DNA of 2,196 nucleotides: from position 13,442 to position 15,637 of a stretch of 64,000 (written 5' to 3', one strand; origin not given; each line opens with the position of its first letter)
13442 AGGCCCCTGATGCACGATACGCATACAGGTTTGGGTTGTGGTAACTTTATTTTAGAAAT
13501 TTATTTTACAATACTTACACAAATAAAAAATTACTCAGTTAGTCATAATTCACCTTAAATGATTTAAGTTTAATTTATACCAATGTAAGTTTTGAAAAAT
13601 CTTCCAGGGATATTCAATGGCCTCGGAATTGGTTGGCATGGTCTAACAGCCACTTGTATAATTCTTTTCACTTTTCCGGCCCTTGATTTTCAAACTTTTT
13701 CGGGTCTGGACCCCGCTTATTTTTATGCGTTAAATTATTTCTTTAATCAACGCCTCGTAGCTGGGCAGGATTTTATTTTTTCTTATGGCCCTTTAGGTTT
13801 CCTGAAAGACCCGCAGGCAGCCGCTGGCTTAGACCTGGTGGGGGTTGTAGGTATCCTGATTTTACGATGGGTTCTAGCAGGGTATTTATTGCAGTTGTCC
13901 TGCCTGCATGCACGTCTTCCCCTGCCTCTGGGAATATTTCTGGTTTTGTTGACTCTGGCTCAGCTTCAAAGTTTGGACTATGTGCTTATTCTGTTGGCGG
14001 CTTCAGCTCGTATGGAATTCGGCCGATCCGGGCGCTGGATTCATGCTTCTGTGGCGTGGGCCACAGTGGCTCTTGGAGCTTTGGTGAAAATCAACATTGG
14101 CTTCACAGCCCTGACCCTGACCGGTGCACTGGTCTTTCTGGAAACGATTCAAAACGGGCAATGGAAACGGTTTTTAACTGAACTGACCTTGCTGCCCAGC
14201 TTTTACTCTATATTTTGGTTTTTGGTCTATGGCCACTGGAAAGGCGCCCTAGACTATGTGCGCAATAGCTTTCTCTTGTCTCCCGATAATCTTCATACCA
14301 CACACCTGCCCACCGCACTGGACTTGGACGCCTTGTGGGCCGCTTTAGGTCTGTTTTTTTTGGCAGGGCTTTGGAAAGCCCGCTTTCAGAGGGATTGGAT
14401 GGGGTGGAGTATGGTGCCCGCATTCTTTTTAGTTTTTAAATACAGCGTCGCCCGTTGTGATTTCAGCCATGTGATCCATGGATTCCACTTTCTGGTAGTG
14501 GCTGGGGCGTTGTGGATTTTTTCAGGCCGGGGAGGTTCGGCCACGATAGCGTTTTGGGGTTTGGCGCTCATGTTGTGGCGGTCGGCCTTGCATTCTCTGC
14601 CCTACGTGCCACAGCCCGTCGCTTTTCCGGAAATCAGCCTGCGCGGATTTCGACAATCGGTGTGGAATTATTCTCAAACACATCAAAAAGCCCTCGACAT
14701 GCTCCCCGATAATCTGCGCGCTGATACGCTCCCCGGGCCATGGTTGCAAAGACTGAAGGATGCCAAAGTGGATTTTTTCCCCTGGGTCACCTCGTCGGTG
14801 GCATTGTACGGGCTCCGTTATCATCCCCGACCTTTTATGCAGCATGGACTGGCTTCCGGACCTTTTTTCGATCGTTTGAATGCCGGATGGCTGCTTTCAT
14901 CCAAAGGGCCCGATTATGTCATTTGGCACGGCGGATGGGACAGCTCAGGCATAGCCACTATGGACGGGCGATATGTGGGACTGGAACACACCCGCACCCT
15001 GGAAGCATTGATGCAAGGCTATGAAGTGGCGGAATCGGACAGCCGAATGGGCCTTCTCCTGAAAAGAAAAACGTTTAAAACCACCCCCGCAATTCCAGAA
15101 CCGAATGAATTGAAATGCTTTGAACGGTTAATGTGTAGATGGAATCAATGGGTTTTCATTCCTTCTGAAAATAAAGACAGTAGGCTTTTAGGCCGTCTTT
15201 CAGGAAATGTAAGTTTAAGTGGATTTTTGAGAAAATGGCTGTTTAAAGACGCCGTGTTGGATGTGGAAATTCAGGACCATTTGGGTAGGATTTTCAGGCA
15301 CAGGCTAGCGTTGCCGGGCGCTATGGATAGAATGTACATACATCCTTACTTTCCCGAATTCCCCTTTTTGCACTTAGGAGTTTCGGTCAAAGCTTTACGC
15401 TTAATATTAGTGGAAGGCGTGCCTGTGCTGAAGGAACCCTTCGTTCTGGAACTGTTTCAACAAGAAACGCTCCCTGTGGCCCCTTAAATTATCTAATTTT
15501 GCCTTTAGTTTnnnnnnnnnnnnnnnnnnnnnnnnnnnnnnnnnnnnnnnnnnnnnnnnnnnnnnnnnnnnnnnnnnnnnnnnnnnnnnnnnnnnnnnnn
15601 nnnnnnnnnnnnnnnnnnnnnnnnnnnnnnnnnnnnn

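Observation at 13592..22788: Glycan-synthesis operon: GT-C-like membrane protein plus GDP-fucose and PglF/PglE pathway genes with two unusual members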

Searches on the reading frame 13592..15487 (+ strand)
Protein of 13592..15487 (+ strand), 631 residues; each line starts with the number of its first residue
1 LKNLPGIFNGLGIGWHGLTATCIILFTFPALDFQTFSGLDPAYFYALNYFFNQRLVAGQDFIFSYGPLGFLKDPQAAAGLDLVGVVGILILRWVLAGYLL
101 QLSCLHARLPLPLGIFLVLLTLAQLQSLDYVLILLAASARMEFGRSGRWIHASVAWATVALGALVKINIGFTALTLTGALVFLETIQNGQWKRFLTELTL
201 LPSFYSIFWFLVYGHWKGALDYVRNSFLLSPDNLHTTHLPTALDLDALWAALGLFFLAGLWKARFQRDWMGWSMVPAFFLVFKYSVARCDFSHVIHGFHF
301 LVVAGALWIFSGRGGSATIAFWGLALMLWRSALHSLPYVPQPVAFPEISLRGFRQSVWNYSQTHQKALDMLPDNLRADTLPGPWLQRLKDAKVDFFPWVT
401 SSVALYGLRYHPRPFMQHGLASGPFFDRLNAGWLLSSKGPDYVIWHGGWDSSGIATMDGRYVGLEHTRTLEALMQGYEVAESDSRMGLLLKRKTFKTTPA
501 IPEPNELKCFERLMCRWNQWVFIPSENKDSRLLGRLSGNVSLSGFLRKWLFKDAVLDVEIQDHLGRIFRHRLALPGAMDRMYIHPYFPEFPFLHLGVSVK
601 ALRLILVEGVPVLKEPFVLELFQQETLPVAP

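Call 3: search_protein_families(library=pfam, proteins=[window:13592-15487:+])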
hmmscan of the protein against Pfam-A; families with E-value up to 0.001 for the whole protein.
window:13592-15487:+ (631 aa): 0 families

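Call 4: search_protein_families(library=ncbifam, proteins=[window:13592-15487:+])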
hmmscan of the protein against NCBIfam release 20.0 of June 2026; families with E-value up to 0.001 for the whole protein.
window:13592-15487:+ (631 aa): 0 families

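Call 5: find_homologous_proteins(query=window:13592-15487:+)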
Query window:13592-15487:+ (631 aa): 10 proteins with E <= 0.001 among 8000 candidates.
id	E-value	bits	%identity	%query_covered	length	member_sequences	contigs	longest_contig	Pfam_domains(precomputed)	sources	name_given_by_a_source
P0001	0.0e+0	1389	95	100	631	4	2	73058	-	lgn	-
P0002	1.8e-173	596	48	96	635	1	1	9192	-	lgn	-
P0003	5.8e-169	581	47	95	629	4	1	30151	-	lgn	-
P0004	1.5e-168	580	46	96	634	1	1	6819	-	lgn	-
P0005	2.5e-168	579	47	95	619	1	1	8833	-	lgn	-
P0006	2.3e-167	576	46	97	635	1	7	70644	-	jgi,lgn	jgi:hypothetical protein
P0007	8.9e-131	455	41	96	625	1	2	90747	-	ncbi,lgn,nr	ncbi:MAG: hypothetical protein N2110_04590 [Flavobacteriales bacterium]|nr:hypothetical protein [Fla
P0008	1.1e-126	442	40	96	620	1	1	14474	-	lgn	-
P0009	3.8e-124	433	38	93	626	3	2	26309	-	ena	-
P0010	7.9e-4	36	22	83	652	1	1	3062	-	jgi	jgi:hypothetical protein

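Call 9: find_encoding_contigs(protein=P0001, flank=10000, max_places=3)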
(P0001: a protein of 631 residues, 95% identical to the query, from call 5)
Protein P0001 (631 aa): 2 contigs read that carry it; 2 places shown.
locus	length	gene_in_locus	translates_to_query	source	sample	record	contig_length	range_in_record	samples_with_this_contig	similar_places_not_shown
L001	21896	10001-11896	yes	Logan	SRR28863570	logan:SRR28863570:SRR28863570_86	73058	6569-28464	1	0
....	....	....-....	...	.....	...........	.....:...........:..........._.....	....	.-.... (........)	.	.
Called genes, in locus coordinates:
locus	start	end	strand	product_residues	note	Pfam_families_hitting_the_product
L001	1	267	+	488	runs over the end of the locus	PF02321:OEP (weak)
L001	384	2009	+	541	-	PF04389:Peptidase_M28, PF01546:Peptidase_M20 (faint), PF00595:PDZ, PF13180:PDZ_2, PF17820:PDZ_6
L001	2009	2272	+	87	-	PF13419:HAD_2 (weak)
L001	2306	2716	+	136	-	PF00702:Hydrolase, PF13419:HAD_2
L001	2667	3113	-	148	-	PF01475:FUR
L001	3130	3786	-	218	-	-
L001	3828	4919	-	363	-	PF13398:Peptidase_M50B (weak), PF02163:Peptidase_M50, PF00571:CBS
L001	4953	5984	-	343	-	PF06144:DNA_pol3_delta, PF21694:DNA_pol3_delta_C (weak)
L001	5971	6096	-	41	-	-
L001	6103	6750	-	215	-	PF01467:CTP_transf_like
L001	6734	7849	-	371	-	PF10023:Aminopep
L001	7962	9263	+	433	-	PF02113:Peptidase_S13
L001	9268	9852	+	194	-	PF05724:TPMT, PF08241:Methyltransf_11 (faint), PF08242:Methyltransf_12 (weak), PF13649:Methyltransf_25 (weak)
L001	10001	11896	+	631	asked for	-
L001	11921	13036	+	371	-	PF01370:Epimerase, PF04321:RmlD_sub_bind (weak), PF16363:GDP_Man_Dehyd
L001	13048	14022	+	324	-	PF01370:Epimerase, PF04321:RmlD_sub_bind (weak), PF16363:GDP_Man_Dehyd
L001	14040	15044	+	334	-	PF01370:Epimerase, PF04321:RmlD_sub_bind, PF16363:GDP_Man_Dehyd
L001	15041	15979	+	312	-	PF00389:2-Hacid_dh, PF02826:2-Hacid_dh_C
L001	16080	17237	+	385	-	PF00155:Aminotran_1_2, PF01041:DegT_DnrJ_EryC1, PF01212:Beta_elim_lyase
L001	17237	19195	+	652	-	PF13727:CoA_binding_3, PF00106:adh_short (weak), PF01073:3Beta_HSD, PF01370:Epimerase, PF02719:Polysacc_synt_2, PF04321:RmlD_sub_bind, PF08659:KR (weak), PF16363:GDP_Man_Dehyd, +1 more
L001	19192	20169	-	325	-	PF00551:Formyl_trans_N, PF02911:Formyl_trans_C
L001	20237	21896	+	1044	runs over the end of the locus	PF00801:PKD (faint), PF07679:I-set (faint), PF18911:PKD_4 (weak), PF13585:CHU_C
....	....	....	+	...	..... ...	-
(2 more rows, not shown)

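Call 10: find_encoding_contigs(protein=P0006, flank=10000, max_places=2)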
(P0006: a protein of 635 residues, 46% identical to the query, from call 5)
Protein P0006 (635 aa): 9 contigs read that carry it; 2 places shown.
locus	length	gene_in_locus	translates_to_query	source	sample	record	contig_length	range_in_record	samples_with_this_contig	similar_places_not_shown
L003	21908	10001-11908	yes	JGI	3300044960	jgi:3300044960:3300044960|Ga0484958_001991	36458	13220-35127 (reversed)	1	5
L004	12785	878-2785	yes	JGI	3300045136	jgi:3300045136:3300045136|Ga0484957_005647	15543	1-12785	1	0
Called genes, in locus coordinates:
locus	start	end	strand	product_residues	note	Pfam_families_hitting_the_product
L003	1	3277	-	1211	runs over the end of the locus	PF26766:Choice_anch_L, PF13573:SprB, PF13573:SprB, PF00801:PKD, PF18911:PKD_4, PF00801:PKD, PF18911:PKD_4, PF13585:CHU_C, +7 more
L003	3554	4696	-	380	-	PF13173:AAA_14, PF13635:DUF4143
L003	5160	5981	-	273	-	-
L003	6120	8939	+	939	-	PF00675:Peptidase_M16, PF05193:Peptidase_M16_C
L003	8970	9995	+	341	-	PF02628:COX15-CtaA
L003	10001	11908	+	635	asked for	-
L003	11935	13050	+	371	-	PF01370:Epimerase, PF04321:RmlD_sub_bind (weak), PF16363:GDP_Man_Dehyd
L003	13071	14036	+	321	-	PF01370:Epimerase, PF04321:RmlD_sub_bind (weak), PF16363:GDP_Man_Dehyd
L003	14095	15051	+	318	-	PF01370:Epimerase, PF04321:RmlD_sub_bind, PF16363:GDP_Man_Dehyd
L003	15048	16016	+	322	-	PF00389:2-Hacid_dh, PF02826:2-Hacid_dh_C, PF03446:NAD_binding_2 (weak)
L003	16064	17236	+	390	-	PF01041:DegT_DnrJ_EryC1, PF00155:Aminotran_1_2, PF01212:Beta_elim_lyase (weak)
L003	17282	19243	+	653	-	PF13727:CoA_binding_3, PF00106:adh_short (weak), PF01073:3Beta_HSD, PF01370:Epimerase, PF02719:Polysacc_synt_2, PF04321:RmlD_sub_bind, PF08659:KR (weak), PF16363:GDP_Man_Dehyd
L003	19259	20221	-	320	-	PF00551:Formyl_trans_N, PF02911:Formyl_trans_C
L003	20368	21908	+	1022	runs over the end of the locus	PF00801:PKD (faint), PF18911:PKD_4, PF13585:CHU_C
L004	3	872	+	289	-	?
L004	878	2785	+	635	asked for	-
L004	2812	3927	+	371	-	PF01370:Epimerase, PF04321:RmlD_sub_bind (weak), PF16363:GDP_Man_Dehyd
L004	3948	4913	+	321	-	PF01370:Epimerase, PF04321:RmlD_sub_bind (weak), PF16363:GDP_Man_Dehyd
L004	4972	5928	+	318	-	PF01370:Epimerase, PF04321:RmlD_sub_bind, PF16363:GDP_Man_Dehyd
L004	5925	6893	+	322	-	PF00389:2-Hacid_dh, PF02826:2-Hacid_dh_C, PF03446:NAD_binding_2 (weak)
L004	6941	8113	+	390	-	PF01041:DegT_DnrJ_EryC1, PF00155:Aminotran_1_2, PF01212:Beta_elim_lyase (weak)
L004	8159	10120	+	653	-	PF13727:CoA_binding_3, PF00106:adh_short (weak), PF01073:3Beta_HSD, PF01370:Epimerase, PF02719:Polysacc_synt_2, PF04321:RmlD_sub_bind, PF08659:KR (weak), PF16363:GDP_Man_Dehyd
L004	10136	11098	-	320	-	PF00551:Formyl_trans_N, PF02911:Formyl_trans_C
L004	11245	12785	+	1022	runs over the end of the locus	PF00801:PKD (faint), PF18911:PKD_4, PF13585:CHU_C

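Call 11: find_encoding_contigs(protein=P0007, flank=10000, max_places=2)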
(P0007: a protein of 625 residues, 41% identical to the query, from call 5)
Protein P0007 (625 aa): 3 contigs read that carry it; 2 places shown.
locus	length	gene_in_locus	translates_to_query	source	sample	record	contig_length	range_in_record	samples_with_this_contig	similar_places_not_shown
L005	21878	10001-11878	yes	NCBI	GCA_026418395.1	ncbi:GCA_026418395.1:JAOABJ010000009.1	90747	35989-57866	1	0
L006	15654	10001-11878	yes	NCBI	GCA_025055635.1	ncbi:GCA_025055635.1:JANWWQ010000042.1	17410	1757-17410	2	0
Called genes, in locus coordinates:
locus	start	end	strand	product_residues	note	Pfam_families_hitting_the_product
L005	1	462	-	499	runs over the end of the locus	PF02321:OEP (weak)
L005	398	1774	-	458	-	-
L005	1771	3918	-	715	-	-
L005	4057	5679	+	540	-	PF01293:PEPCK_ATP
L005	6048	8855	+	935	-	PF00675:Peptidase_M16, PF05193:Peptidase_M16_C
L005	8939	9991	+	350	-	PF02628:COX15-CtaA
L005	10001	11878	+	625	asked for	-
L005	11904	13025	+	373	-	PF01370:Epimerase, PF04321:RmlD_sub_bind (weak), PF16363:GDP_Man_Dehyd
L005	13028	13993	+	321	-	PF01370:Epimerase, PF02719:Polysacc_synt_2 (faint), PF04321:RmlD_sub_bind (weak), PF16363:GDP_Man_Dehyd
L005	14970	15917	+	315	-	PF00389:2-Hacid_dh, PF02826:2-Hacid_dh_C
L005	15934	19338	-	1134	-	PF13205:Big_5, PF00932:LTD, PF13860:FlgD_ig (faint), PF00932:LTD, PF13585:CHU_C (weak)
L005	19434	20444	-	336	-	-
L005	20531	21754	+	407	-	PF08442:ATP-grasp_2, PF24948:Citrate_synth_N, PF00549:Ligase_CoA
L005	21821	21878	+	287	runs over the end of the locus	PF00691:OmpA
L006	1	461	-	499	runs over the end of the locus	PF02321:OEP (weak)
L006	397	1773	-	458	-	-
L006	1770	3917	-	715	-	-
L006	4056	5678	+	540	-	PF01293:PEPCK_ATP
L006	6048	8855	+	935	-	PF00675:Peptidase_M16, PF05193:Peptidase_M16_C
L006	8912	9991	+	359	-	PF02628:COX15-CtaA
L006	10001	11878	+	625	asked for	-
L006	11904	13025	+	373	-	PF01370:Epimerase, PF04321:RmlD_sub_bind (weak), PF16363:GDP_Man_Dehyd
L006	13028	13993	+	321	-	PF01370:Epimerase, PF02719:Polysacc_synt_2 (faint), PF04321:RmlD_sub_bind (weak), PF16363:GDP_Man_Dehyd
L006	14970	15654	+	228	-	PF00389:2-Hacid_dh, PF02826:2-Hacid_dh_C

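Call 12: find_encoding_contigs(protein=P0009, flank=10000, max_places=2)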
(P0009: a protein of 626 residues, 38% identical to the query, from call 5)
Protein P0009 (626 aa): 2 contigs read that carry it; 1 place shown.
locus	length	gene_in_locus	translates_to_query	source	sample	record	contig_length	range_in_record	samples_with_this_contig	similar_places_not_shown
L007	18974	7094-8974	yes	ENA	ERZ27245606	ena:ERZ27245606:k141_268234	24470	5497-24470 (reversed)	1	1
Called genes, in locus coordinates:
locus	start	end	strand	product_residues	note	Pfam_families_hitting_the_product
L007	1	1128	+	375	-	?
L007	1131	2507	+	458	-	PF07719:TPR_2 (faint)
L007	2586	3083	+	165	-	PF06835:LptC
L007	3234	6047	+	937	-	PF00675:Peptidase_M16, PF05193:Peptidase_M16_C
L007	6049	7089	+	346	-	PF02628:COX15-CtaA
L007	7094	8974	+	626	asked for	-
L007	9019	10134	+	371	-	PF01370:Epimerase, PF04321:RmlD_sub_bind (weak), PF16363:GDP_Man_Dehyd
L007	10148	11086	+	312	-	PF01370:Epimerase, PF04321:RmlD_sub_bind, PF16363:GDP_Man_Dehyd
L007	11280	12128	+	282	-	PF00389:2-Hacid_dh, PF02826:2-Hacid_dh_C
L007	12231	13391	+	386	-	PF01041:DegT_DnrJ_EryC1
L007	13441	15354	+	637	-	PF13727:CoA_binding_3 (weak), PF00106:adh_short, PF01073:3Beta_HSD, PF01370:Epimerase, PF02719:Polysacc_synt_2, PF04321:RmlD_sub_bind, PF08659:KR (weak), PF16363:GDP_Man_Dehyd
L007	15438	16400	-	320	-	PF00551:Formyl_trans_N, PF02911:Formyl_trans_C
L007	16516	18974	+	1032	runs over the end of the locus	PF00801:PKD (weak), PF18911:PKD_4, PF13585:CHU_C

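Call 17: predict_structure(alignment_id=A1)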
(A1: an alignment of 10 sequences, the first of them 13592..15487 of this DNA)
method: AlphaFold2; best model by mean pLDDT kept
length: 631 residues; sequences in the alignment: 10
mean_pLDDT: 70.2   pTM: 0.66
mean pLDDT of the five models: 70.2, 69.9, 66.7, 63.6, 63.4
residues with pLDDT >= 90: 45; 70-90: 313; 50-70: 177; < 50: 96
segments of 3 or more residues with pLDDT < 50: 1-13, 33-63, 74-80, 229-241, 374-378, 399-410, 416-420, 626-631
pLDDT, mean of each block of 10 residues (from residue 1): 33 62 85 42 41 39 53 49 76 90 81 85 78 88 84 87 74 80 80 77 70 65 54 45 61 75 77 65 54 65 77 67 66 56 66 83 68 50 68 61 40 49 72 79 68 66 83 85 74 76 73 93 72 88 75 80 90 84 83 80 88 90 58 35
secondary structure, 60 per line:
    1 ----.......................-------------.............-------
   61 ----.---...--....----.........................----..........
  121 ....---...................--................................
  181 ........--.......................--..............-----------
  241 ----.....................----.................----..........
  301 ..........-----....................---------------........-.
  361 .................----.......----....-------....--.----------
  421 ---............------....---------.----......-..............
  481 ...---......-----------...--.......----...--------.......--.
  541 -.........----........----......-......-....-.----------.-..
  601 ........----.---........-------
elements in order: H5-27 H41-53 H74-77 H82-106 H111-124 H128-146 H149-165 H167-188 H191-213 H216-229 H245-265 H270-286 H291-310 H316-335 H351-358 H360-377 H382-388 E393-396 H404-407 H424-435 E442-445 H462-465 H467-476 E477-483 E487-492 E509-515 E520-522 E531-537 H542-550 E555-562 E567-572 H574-579 E581-584 E599-608 E617-624

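Call 19: search_solved_structures(query=A1, max_evalue=10)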
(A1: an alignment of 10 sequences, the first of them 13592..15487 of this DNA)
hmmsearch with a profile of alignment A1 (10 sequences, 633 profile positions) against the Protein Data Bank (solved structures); distinct sequences matched with E-value up to 10: 1.
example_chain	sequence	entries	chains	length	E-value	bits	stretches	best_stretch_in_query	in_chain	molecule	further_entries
8jan_y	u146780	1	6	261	0.26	12.8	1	227-303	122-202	Gp24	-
